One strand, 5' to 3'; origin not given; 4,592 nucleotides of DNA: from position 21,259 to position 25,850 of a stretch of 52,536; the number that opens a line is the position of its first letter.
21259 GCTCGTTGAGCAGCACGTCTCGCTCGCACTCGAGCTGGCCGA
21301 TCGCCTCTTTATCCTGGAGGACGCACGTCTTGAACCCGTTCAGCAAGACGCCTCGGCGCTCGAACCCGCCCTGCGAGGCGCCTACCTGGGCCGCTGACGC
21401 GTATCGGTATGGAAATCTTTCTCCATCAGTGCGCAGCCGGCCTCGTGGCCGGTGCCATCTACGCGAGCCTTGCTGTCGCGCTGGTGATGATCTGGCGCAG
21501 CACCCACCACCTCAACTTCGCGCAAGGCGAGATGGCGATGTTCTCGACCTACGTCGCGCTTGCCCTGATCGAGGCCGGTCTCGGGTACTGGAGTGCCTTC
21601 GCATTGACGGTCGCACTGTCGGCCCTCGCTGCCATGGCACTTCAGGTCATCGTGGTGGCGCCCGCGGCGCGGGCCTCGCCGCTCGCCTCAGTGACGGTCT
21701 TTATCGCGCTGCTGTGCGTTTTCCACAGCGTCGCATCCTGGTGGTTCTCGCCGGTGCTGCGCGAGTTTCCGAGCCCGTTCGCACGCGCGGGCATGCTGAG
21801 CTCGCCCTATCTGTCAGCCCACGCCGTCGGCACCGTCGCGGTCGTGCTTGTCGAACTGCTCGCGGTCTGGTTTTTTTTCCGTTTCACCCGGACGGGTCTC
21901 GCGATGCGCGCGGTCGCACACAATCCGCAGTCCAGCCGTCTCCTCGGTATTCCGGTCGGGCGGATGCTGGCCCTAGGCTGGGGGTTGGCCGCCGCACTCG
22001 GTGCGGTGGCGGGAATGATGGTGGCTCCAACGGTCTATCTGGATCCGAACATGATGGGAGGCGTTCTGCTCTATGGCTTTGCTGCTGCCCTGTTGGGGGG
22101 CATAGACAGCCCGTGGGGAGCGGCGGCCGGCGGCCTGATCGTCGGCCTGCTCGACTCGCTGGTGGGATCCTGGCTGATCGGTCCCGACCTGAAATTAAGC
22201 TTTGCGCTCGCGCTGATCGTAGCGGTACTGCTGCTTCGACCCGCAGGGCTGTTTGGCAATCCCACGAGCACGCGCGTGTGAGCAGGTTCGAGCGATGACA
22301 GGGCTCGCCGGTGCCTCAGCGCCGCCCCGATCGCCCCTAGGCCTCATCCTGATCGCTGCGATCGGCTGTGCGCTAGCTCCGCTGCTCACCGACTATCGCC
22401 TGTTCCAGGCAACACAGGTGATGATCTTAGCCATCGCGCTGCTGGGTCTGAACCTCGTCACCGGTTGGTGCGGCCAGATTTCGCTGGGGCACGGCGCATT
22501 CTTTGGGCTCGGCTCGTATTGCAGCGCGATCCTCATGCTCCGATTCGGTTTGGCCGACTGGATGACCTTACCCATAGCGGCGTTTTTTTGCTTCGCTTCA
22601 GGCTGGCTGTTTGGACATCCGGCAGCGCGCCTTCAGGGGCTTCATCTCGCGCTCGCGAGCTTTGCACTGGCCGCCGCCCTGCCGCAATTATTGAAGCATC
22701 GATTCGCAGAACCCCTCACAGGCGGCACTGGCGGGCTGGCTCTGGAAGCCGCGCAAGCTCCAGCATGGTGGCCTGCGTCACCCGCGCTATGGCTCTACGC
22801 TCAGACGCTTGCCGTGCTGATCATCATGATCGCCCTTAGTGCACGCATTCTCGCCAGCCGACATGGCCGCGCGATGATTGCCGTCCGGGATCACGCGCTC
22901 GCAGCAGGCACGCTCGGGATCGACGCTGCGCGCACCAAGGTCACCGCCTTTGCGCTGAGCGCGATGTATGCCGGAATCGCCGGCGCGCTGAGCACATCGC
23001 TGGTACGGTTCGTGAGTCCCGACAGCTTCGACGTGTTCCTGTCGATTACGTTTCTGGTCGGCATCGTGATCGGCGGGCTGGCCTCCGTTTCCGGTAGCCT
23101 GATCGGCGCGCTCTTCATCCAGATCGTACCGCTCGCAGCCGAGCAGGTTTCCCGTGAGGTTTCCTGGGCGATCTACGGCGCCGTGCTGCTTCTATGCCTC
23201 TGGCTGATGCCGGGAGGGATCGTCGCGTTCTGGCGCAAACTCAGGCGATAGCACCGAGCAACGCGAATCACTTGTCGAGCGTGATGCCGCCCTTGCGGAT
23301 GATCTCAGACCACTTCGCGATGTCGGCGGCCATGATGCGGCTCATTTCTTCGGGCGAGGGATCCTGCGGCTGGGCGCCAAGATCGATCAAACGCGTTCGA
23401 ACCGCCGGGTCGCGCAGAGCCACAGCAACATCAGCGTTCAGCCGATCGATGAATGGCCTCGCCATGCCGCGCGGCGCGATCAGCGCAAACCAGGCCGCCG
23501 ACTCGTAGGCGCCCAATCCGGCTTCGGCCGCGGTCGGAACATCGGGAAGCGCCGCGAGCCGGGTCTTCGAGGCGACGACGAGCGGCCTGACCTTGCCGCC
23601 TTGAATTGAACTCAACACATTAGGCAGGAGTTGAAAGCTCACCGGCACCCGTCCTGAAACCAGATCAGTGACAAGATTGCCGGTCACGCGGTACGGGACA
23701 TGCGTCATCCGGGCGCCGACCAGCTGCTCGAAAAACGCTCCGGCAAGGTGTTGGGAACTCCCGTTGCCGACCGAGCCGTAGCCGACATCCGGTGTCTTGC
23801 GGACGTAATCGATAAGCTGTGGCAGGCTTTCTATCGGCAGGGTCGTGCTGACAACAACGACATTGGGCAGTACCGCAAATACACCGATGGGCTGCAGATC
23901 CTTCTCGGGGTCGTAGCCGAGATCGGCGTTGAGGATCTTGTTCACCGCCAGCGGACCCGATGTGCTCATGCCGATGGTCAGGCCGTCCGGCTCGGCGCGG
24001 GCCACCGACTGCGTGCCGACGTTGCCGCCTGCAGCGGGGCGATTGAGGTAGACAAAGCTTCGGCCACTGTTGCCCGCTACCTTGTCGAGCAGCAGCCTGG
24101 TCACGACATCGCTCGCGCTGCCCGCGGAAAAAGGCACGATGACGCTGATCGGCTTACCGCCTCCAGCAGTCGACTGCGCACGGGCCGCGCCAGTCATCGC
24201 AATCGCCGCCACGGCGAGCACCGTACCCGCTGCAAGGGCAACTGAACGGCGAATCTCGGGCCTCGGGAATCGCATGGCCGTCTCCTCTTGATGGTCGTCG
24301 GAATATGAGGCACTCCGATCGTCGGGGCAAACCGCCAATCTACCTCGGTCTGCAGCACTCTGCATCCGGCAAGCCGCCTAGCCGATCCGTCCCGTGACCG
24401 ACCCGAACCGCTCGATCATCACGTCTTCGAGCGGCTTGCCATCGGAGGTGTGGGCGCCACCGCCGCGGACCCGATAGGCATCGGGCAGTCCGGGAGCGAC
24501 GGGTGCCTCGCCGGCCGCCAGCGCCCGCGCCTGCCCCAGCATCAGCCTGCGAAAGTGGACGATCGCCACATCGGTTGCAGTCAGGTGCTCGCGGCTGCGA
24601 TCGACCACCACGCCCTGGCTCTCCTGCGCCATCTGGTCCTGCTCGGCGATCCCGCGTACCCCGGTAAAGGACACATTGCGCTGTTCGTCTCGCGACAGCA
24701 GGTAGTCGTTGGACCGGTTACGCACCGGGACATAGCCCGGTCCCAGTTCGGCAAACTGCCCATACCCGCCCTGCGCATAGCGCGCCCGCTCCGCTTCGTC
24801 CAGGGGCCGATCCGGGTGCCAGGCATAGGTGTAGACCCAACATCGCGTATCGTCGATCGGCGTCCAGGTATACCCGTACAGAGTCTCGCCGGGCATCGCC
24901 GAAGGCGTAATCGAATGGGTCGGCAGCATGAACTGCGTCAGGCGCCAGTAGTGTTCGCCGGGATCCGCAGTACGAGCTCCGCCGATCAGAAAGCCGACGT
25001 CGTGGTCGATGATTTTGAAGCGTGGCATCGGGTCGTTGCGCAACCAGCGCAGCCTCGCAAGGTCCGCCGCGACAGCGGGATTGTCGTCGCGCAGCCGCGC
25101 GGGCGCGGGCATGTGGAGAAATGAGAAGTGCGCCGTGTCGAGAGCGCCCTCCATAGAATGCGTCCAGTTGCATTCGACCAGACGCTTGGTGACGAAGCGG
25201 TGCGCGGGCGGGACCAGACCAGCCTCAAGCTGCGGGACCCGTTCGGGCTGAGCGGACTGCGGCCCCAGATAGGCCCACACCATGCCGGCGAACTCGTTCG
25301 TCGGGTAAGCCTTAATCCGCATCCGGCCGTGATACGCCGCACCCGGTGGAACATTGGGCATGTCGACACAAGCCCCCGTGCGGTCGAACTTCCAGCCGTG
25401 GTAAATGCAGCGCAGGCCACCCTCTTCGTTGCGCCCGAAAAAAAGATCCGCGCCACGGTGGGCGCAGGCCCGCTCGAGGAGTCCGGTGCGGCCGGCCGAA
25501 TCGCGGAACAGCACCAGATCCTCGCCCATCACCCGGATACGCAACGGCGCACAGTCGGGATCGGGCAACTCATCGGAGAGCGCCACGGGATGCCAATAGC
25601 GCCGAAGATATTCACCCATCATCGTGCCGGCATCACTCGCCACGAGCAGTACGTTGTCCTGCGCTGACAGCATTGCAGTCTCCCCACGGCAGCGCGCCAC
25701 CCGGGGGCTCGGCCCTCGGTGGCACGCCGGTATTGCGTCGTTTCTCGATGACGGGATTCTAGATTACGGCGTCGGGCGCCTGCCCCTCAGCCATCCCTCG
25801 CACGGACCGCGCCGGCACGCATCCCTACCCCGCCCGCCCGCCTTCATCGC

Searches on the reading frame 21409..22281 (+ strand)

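Call 18: search_protein_families(library=pfam, proteins=[window:21409-22281:+], max_evalue=0.001)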
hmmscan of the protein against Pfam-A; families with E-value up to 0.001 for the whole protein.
window:21409-22281:+ (290 aa): 1 family
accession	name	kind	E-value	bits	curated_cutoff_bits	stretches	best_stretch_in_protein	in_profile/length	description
PF02653.21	BPD_transp_2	-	1.1e-31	110.5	26.8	1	10-274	4-269/269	Branched-chain amino acid transport system / permease component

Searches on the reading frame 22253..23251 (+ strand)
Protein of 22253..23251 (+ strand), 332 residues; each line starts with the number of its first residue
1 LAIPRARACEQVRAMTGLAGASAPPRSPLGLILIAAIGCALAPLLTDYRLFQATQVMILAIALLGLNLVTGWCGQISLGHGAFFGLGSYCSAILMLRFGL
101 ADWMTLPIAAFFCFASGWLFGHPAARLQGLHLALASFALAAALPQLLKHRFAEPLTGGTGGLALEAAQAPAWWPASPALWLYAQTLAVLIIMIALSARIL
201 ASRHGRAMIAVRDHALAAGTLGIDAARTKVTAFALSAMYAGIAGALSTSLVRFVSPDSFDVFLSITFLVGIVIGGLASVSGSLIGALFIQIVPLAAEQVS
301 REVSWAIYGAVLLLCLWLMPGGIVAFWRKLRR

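Call 18: search_protein_families(library=pfam, proteins=[window:22253-23251:+], max_evalue=0.001)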
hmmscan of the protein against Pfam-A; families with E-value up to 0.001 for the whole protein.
window:22253-23251:+ (332 aa): 1 family
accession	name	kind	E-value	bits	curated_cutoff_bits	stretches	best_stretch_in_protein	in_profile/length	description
PF02653.21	BPD_transp_2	-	2.8e-33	115.7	26.8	1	52-315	5-268/269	Branched-chain amino acid transport system / permease component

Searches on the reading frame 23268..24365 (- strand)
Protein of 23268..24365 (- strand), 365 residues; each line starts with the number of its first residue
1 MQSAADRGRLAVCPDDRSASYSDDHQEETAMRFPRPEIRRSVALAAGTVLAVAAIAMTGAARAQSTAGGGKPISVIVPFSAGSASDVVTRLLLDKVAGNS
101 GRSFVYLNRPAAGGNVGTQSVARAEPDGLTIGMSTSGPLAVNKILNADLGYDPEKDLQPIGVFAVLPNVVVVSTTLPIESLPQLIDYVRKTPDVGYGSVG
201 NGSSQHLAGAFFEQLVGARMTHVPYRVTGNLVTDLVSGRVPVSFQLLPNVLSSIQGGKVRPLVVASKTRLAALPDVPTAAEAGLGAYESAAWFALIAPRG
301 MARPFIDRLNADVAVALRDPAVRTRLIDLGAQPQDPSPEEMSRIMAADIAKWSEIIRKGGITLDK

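Call 18: search_protein_families(library=pfam, proteins=[window:23268-24365:-], max_evalue=0.001)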
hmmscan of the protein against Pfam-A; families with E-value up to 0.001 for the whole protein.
window:23268-24365:- (365 aa): 1 family
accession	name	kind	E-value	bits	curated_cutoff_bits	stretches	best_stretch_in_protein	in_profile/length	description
PF03401.19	TctC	-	1.9e-54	185.5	27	1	89-360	2-273/274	Tripartite tricarboxylate transporter family receptor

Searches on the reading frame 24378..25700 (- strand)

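Call 18: search_protein_families(library=pfam, proteins=[window:24378-25700:-], max_evalue=0.001)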
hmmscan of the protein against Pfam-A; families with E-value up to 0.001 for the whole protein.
window:24378-25700:- (440 aa): 2 families
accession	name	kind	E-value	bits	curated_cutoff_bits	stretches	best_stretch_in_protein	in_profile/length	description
PF19301.5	LigXa_C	-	6.1e-34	118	27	1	143-401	1-256/304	LigXa C-terminal domain like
PF00355.32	Rieske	-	3.3e-19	69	20.3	1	36-120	2-84/88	Rieske [2Fe-2S] domain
